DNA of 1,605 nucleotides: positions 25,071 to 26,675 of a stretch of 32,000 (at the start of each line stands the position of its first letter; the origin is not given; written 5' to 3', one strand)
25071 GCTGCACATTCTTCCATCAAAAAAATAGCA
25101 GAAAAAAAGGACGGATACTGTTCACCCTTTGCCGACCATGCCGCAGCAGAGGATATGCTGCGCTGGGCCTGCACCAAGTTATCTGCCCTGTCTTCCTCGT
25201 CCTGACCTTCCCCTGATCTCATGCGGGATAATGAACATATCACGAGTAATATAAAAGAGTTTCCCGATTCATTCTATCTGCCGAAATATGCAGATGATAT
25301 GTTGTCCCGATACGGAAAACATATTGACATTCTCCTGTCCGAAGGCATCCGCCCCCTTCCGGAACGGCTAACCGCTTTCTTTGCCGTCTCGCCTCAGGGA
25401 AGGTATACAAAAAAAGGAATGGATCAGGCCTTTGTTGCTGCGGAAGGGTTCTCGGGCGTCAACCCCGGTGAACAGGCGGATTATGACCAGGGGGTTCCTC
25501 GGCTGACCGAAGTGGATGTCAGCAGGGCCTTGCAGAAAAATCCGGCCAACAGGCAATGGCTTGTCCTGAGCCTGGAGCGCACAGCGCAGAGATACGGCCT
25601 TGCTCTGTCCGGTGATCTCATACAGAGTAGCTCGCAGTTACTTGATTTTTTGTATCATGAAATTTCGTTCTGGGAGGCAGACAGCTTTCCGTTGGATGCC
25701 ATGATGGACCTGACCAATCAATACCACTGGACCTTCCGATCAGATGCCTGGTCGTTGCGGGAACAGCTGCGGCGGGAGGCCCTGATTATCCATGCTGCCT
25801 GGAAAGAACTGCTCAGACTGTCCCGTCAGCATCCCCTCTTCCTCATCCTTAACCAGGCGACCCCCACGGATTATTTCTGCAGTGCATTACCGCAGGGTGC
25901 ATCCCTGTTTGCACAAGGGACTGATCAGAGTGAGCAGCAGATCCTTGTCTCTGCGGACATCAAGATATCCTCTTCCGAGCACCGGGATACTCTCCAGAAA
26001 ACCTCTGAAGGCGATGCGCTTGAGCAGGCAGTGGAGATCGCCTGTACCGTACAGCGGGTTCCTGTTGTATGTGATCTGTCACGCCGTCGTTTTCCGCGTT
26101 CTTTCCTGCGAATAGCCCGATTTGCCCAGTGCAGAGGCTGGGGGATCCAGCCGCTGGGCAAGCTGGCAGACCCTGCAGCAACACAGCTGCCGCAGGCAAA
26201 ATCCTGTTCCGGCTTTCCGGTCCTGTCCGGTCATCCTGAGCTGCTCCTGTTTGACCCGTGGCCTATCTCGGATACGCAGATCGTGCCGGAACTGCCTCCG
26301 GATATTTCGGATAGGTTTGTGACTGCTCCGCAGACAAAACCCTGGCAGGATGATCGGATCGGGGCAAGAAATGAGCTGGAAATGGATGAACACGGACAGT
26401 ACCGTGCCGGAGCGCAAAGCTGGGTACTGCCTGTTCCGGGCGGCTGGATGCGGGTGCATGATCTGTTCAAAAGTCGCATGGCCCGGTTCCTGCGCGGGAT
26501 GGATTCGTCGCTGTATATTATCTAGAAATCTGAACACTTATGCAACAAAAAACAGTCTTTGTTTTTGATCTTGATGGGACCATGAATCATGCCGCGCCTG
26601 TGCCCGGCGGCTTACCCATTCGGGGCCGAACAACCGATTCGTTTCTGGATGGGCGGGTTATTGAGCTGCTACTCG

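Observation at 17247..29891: Non-canonical Ter-family locus combining signalling, a Ca2+ pump, a nucleoside-like biosynthetic module and zinc-knuckle TerD/TerB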

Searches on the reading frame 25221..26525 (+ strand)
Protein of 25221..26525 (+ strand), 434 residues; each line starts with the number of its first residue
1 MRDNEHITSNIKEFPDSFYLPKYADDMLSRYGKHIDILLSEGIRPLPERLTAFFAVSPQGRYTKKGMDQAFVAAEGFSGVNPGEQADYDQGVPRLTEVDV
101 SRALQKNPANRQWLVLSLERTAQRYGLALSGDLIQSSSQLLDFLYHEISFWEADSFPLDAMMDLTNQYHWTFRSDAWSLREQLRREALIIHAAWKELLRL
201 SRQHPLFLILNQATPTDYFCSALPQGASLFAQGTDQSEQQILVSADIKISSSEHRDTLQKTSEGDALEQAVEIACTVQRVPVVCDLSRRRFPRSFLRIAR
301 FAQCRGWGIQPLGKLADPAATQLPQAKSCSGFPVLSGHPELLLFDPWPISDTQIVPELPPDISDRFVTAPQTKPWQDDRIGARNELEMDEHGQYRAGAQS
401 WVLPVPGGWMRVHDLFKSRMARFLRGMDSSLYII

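Call 3: search_protein_families(library=pfam, proteins=[window:25221-26525:+], max_evalue=0.01)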
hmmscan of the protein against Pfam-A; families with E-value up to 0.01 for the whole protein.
window:25221-26525:+ (434 aa): 0 families

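Call 4: search_protein_families(library=ncbifam, proteins=[window:25221-26525:+], max_evalue=0.01)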
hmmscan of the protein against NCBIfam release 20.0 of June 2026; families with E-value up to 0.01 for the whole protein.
window:25221-26525:+ (434 aa): 0 families

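Call 5: search_protein_families(library=padloc, proteins=[window:25221-26525:+], max_evalue=0.01)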
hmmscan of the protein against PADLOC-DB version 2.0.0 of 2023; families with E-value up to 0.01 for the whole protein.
window:25221-26525:+ (434 aa): 0 families

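Call 15: find_homologous_proteins(query=window:25221-26525:+)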
Query window:25221-26525:+ (434 aa): 55 proteins with E <= 0.001 among 8000 candidates.
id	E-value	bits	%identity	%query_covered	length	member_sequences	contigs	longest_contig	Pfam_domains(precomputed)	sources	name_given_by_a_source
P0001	1.2e-276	935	100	94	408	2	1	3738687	-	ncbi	ncbi:MAG: hypothetical protein ACL93V_10325 [Candidatus Electrothrix sp. YB6]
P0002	4.1e-210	716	72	99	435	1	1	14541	-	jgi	jgi:hypothetical protein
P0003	3.1e-201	687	69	99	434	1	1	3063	-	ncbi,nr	ncbi:MAG: hypothetical protein D3916_09040 [Candidatus Electrothrix sp. MAN1_4]|nr:hypothetical prot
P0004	2.3e-188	645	65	98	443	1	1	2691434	-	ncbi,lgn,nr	ncbi:MAG: hypothetical protein Q3M30_09210 [Candidatus Electrothrix sp. Rat3]|nr:hypothetical protei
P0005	2.3e-183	628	63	98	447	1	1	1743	-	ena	-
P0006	1.2e-143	497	51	98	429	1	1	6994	-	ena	-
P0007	3.1e-143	496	52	96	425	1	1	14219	-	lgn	-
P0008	3.5e-143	496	53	96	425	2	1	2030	-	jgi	jgi:hypothetical protein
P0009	1.8e-142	493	53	96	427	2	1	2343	-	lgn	-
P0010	1.1e-141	491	53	96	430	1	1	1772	-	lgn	-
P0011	1.4e-138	480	50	98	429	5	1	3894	-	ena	-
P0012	3.6e-138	479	50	98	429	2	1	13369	-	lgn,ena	-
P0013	3.7e-138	479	52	98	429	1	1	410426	-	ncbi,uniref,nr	ncbi:hypothetical protein JWG39_00470 [Desulforhopalus vacuolatus]|uniref:hypothetical protein n=1 T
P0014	6.5e-138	478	51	98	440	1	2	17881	-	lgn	-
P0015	7.3e-138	478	52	96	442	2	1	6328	-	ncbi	-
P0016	1.1e-137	478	50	97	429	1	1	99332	-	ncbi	-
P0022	6.0e-117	409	47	94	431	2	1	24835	-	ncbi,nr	ncbi:MAG: hypothetical protein GY795_29845 [Desulfobacterales bacterium]|nr:hypothetical protein [De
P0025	1.5e-114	401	48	89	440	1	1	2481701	-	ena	-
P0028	2.0e-113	398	49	89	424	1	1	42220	-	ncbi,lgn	-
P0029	3.5e-113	397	46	97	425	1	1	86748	-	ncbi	-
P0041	1.5e-103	365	43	90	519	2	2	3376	-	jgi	-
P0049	3.1e-92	328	51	71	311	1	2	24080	-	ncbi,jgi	-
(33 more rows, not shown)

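Call 17: find_encoding_contigs(protein=P0013, flank=10000, max_places=2)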
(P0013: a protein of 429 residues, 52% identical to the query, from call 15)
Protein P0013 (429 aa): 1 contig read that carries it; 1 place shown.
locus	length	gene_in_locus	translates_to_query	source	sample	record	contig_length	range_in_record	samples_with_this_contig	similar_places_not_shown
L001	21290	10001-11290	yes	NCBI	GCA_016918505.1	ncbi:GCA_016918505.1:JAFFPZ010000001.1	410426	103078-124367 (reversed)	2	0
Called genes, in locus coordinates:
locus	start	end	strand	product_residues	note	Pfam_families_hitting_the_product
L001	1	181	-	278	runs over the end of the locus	PF00753:Lactamase_B, PF23023:Anti-Pycsar_Apyc1 (weak), PF12706:Lactamase_B_2 (weak)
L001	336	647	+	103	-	-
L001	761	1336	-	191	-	-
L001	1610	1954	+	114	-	PF13936:HTH_38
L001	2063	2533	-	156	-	-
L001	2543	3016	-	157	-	PF05990:DUF900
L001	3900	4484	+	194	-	PF02342:TerD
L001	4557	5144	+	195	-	PF02342:TerD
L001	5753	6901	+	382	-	PF01699:Na_Ca_ex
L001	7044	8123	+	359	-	PF15609:PRTase_2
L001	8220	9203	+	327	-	PF11202:StiP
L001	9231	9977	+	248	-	PF08282:Hydrolase_3 (faint)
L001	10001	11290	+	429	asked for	-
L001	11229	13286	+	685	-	-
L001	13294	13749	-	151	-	PF05099:TerB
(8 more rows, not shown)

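Call 18: find_encoding_contigs(protein=P0025, flank=10000, max_places=2)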
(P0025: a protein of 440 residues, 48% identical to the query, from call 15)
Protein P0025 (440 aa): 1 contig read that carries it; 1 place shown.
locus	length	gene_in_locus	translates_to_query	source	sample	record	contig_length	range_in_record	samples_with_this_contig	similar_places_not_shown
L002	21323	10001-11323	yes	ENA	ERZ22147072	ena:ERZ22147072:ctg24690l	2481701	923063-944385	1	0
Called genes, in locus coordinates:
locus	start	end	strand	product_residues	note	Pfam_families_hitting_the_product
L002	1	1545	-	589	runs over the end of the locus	PF01609:DDE_Tnp_1 (faint)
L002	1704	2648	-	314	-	PF00126:HTH_1, PF03466:LysR_substrate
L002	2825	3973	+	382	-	PF08240:ADH_N, PF16912:Glu_dehyd_C (weak), PF00107:ADH_zinc_N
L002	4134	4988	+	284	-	PF00756:Esterase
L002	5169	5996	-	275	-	PF01637:ATPase_2 (faint), PF13401:AAA_22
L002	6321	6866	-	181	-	-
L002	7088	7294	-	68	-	-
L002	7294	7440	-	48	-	-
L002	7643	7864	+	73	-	PF05016:ParE_toxin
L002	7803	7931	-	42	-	-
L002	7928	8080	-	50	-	-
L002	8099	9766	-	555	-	-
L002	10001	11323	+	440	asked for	-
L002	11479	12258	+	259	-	PF08282:Hydrolase_3 (faint)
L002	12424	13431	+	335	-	-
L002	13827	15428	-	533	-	PF03023:MurJ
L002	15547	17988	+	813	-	PF00343:Phosphorylase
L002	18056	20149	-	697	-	PF02922:CBM_48 (weak), PF00128:Alpha-amylase (weak), PF02806:Alpha-amylase_C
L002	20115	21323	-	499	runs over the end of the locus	PF08323:Glyco_transf_5, PF13439:Glyco_transf_4 (weak), PF13579:Glyco_trans_4_4 (weak), PF00534:Glycos_transf_1 (weak), PF13692:Glyco_trans_1_4 (weak)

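Call 19: find_encoding_contigs(protein=P0029, flank=10000, max_places=2)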
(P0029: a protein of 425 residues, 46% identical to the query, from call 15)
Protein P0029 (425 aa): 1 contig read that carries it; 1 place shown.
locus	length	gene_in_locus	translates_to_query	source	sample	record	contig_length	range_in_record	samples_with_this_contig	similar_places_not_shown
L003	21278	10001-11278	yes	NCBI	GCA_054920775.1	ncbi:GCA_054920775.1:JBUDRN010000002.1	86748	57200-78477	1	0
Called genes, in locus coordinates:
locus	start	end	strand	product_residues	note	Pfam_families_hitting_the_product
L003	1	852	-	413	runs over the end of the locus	PF00109:ketoacyl-synt, PF00108:Thiolase_N (faint), PF02801:Ketoacyl-synt_C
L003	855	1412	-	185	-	-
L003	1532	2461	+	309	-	PF02811:PHP (weak)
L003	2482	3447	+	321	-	-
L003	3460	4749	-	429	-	PF06808:DctM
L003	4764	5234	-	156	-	PF04290:DctQ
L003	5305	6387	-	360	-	PF03480:DctP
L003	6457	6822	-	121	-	PF00072:Response_reg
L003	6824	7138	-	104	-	PF01740:STAS, PF13466:STAS_2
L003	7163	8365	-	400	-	PF00072:Response_reg, PF00512:HisKA (weak), PF02518:HATPase_c, PF14501:HATPase_c_5 (weak)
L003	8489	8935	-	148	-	PF05099:TerB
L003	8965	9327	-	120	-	-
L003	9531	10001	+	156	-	-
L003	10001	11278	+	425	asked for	-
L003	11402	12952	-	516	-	PF07728:AAA_5 (faint), PF00158:Sigma54_activat, PF01078:Mg_chelatase (faint), PF14532:Sigma54_activ_2, PF25601:AAA_lid_14, PF02954:HTH_8 (weak)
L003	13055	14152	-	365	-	-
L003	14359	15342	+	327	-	-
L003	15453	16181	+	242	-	-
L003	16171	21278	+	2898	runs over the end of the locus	-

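Call 20: find_encoding_contigs(protein=P0016, flank=10000, max_places=2)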
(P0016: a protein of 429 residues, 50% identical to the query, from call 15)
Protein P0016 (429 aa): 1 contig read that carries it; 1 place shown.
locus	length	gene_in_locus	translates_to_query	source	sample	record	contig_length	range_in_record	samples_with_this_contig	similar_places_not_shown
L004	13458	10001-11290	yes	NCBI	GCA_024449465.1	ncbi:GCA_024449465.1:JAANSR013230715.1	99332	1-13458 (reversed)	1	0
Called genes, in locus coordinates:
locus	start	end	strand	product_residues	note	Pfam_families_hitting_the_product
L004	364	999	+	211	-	PF00092:VWA, PF13519:VWA_2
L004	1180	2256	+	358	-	PF00092:VWA, PF13519:VWA_2 (weak), PF15616:TerY_C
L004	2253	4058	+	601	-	PF13672:PP2C_2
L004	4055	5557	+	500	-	PF00069:Pkinase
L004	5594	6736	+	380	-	PF01699:Na_Ca_ex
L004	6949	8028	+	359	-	PF15609:PRTase_2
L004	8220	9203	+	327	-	PF11202:StiP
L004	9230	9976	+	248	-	PF08282:Hydrolase_3 (faint)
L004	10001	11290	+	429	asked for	-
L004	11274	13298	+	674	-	-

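Call 21: find_encoding_contigs(protein=P0028, flank=10000, max_places=2)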
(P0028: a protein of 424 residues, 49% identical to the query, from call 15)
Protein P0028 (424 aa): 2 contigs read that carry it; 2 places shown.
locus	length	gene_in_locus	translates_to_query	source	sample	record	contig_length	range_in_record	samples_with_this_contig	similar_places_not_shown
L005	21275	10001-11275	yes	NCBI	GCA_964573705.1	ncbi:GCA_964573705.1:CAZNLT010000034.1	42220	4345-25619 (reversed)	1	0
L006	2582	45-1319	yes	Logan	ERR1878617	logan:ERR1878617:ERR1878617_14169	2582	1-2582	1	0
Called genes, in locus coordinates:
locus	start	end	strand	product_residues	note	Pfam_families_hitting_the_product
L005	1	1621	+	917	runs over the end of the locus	PF00330:Aconitase, PF00694:Aconitase_C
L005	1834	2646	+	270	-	PF04784:DUF547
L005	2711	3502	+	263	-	PF00849:PseudoU_synth_2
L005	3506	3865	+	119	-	-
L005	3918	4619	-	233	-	PF02525:Flavodoxin_2 (weak), PF03358:FMN_red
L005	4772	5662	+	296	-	PF08448:PAS_4 (weak), PF00196:GerE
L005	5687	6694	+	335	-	PF01208:URO-D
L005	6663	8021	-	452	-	-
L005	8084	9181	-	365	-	PF21320:WHD_Rv2258c, PF13489:Methyltransf_23, PF01209:Ubie_methyltran, PF05175:MTS, PF02390:Methyltransf_4, PF13649:Methyltransf_25, PF13847:Methyltransf_31, PF08241:Methyltransf_11, +1 more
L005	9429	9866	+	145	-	PF00583:Acetyltransf_1, PF13673:Acetyltransf_10, PF13508:Acetyltransf_7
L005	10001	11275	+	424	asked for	-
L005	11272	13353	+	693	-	PF08282:Hydrolase_3 (faint)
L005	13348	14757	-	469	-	PF02321:OEP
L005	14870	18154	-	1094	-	PF00873:ACR_tran, PF03176:MMPL, PF02355:SecD_SecF_C (weak)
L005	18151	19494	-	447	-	PF25917:BSH_RND, PF25973:BSH_CzcB (weak), PF25967:RND-MFP_C (weak)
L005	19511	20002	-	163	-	PF22381:Staph_reg_Sar_Rot (weak), PF01047:MarR, PF12802:MarR_2, PF13463:HTH_27 (faint), PF01325:Fe_dep_repress (weak)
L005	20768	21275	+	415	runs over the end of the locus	PF00109:ketoacyl-synt, PF00108:Thiolase_N (weak), PF02801:Ketoacyl-synt_C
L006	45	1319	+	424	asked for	-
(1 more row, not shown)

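Call 24: find_encoding_contigs(protein=P0022, flank=10000, max_places=2)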
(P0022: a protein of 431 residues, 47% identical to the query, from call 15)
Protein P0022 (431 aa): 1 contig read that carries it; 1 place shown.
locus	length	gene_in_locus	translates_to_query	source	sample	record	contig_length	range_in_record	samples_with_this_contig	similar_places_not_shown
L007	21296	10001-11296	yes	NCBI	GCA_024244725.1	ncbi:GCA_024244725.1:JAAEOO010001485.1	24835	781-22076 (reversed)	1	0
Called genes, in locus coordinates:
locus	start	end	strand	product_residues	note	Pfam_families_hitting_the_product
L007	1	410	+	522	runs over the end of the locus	PF00672:HAMP, PF07228:SpoIIE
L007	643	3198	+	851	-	PF00512:HisKA, PF02518:HATPase_c, PF00072:Response_reg, PF01627:Hpt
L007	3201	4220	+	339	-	PF00072:Response_reg, PF13487:HD_5, PF01966:HD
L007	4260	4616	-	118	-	-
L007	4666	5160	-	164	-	-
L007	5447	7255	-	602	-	PF17203:sCache_3_2 (weak), PF02518:HATPase_c, PF14501:HATPase_c_5 (weak)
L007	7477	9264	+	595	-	PF01637:ATPase_2 (weak)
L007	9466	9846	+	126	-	PF09345:SiaC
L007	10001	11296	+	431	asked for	-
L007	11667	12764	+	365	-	-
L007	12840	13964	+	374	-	PF02746:MR_MLE_N, PF13378:MR_MLE_C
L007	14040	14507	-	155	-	-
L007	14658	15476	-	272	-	-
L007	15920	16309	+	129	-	PF09345:SiaC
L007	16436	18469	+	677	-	PF23161:HTH_RNase_II, PF00773:RNB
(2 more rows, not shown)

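Call 25: find_encoding_contigs(protein=P0049, flank=10000, max_places=2)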
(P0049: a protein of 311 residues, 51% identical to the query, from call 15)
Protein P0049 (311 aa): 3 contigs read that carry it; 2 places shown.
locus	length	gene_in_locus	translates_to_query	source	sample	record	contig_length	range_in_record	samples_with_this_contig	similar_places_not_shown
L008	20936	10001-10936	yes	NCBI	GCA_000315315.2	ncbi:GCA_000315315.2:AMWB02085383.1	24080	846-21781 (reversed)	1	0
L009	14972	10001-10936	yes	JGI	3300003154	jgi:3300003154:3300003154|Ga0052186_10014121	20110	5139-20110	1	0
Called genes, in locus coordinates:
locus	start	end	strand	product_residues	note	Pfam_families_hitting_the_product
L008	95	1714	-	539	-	PF00496:SBP_bac_5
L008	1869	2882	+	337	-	PF12728:HTH_17, PF12727:PBP_like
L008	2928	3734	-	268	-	PF14099:Polysacc_lyase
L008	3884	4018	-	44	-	-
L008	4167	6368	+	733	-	PF02629:CoA_binding, PF13380:CoA_binding_2, PF13607:Succ_CoA_lig, PF19045:Ligase_CoA_2, PF13549:ATP-grasp_5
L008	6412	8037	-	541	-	PF03023:MurJ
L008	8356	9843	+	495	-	PF00350:Dynamin_N, PF01926:MMR_HSR1 (weak)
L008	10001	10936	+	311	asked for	-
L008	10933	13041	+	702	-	-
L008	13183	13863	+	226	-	PF12804:NTP_transf_3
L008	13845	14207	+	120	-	PF02391:MoaE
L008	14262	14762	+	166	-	PF01967:MoaC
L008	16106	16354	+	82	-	PF06725:3D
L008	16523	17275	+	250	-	PF01885:PTS_2-RNA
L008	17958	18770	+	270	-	PF20042:DUF6444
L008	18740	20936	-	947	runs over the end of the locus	PF06165:GH94_b-supersand, PF17167:Glyco_hydro_94, PF03633:Glyco_hydro_65C (faint)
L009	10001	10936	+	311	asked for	-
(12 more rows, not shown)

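Call 26: find_related_loci(query=A1, collection=genome_contigs, flank=10000)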
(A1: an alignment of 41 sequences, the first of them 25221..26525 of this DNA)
Query A1 (434 aa) in genome_contigs; peptide patterns used: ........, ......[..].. (x = any residue, [..] = any of these).
45 stretches matched a pattern; 17 encode a relative of the query (tblastn E <= 1e-3); 15 distinct loci.
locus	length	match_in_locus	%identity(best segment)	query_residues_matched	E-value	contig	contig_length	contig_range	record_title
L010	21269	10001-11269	52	4-428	1e-144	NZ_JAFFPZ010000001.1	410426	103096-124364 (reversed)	Desulforhopalus vacuolatus strain DSM 9700 NODE_1_length_410426_cov_29.1979, whole genome shotgun sequence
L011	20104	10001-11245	51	9-424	4e-141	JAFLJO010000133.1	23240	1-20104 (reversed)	MAG: Desulfocapsa sp. isolate MC-01 c_000001163012, whole genome shotgun sequence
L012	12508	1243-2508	51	7-424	2e-139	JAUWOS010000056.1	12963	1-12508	MAG: Desulfobacterales bacterium isolate CSMAG_2456 CSMAG_2456_k141_526611_length_12963_cov_11.5144, whole genome shotgu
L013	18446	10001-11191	49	38-424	2e-120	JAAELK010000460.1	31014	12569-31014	MAG: Desulfobacteraceae bacterium isolate Bpl_3 BplG_CONTIG5292855, whole genome shotgun sequence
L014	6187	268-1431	48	36-424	1e-118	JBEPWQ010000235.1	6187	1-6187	MAG: Desulfobacteraceae bacterium isolate 01_S196.rosella_refined.105 NODE_9611_length_6187_cov_3.817162, whole genome s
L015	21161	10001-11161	49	37-424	9e-118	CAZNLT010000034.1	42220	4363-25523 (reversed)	MAG TPA_asm: uncultured Desulfobacterales bacterium isolate binchicken_co8_349 genome assembly, contig: NODE_920_length_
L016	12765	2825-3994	49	36-424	3e-117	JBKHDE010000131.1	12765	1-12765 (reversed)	MAG: Desulfococcaceae bacterium isolate D1M03_4 NODE_2857_length_12765_cov_7.347207, whole genome shotgun sequence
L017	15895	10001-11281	44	4-425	7e-115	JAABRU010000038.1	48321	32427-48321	MAG: Desulfobacteraceae bacterium isolate S08.Bin136 Scaffold_221, whole genome shotgun sequence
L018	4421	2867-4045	47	38-425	1e-112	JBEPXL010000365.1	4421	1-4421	MAG: Desulfobacteraceae bacterium isolate 02_S197.metabat2_refined.021 NODE_15875_length_4421_cov_1.567303, whole genome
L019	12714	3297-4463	46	35-425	4e-107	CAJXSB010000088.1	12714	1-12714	MAG TPA_asm: uncultured Desulfococcus sp. isolate SRR6201696_bin.2_MetaBAT_v2.12.1_MAG genome assembly, contig: NODE_627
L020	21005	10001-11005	45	103-424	2e-82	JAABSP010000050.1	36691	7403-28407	MAG: Desulfobacteraceae bacterium isolate S15.Bin039 Scaffold_560, whole genome shotgun sequence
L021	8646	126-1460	43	5-425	3e-117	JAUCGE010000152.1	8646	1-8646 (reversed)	Desulfobacterales bacterium HSG16 NODE_250_length_8646, whole genome shotgun sequence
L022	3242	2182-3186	44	94-425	1e-79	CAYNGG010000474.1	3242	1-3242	MAG TPA_asm: uncultured Desulfobacteraceae bacterium isolate binchicken_co8_379 genome assembly, contig: NODE_60836_leng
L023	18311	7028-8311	43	31-424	6e-109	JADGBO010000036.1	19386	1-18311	MAG: Desulfamplus sp. isolate nTSbin20 nTS_bin20_NODE_36_length_19386_cov_7.768108, whole genome shotgun sequence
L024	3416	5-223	56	356-424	1e-19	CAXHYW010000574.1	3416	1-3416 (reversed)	MAG TPA_asm: uncultured Desulfobacteraceae bacterium isolate SRR13485161_binner123_1 genome assembly, contig: ERZ1421221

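Call 32: predict_structure(alignment_id=A1)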
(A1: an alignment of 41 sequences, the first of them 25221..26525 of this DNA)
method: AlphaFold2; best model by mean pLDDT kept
length: 434 residues; sequences in the alignment: 41
mean_pLDDT: 91.3   pTM: 0.91
mean pLDDT of the five models: 91.3, 91.0, 89.3, 87.8, 87.4
residues with pLDDT >= 90: 313; 70-90: 104; 50-70: 16; < 50: 1
segments of 3 or more residues with pLDDT < 50: none
pLDDT, mean of each block of 10 residues (from residue 1): 78 92 88 91 87 87 89 78 68 92 96 97 94 95 92 94 90 91 96 98 97 90 96 93 93 76 94 97 95 94 97 96 91 97 97 94 94 91 88 86 95 95 91 85
secondary structure, 60 per line:
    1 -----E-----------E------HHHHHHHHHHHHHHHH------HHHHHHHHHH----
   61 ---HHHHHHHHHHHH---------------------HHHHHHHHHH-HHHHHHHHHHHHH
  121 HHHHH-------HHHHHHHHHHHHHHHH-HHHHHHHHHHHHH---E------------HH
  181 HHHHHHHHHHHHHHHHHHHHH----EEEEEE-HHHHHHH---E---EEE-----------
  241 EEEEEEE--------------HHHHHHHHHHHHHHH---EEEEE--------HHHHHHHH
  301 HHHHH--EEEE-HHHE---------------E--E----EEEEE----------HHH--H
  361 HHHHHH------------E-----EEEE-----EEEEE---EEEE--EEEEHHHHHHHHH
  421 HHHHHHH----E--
elements in order: H25-40 H47-56 H64-75 H97-106 H108-125 H133-148 H150-162 H179-201 E206-211 H213-219 E227-229 E241-247 H262-276 E280-284 H293-305 E308-311 E340-344 H360-366 E385-388 E394-398 E402-405 E408-411 H412-427
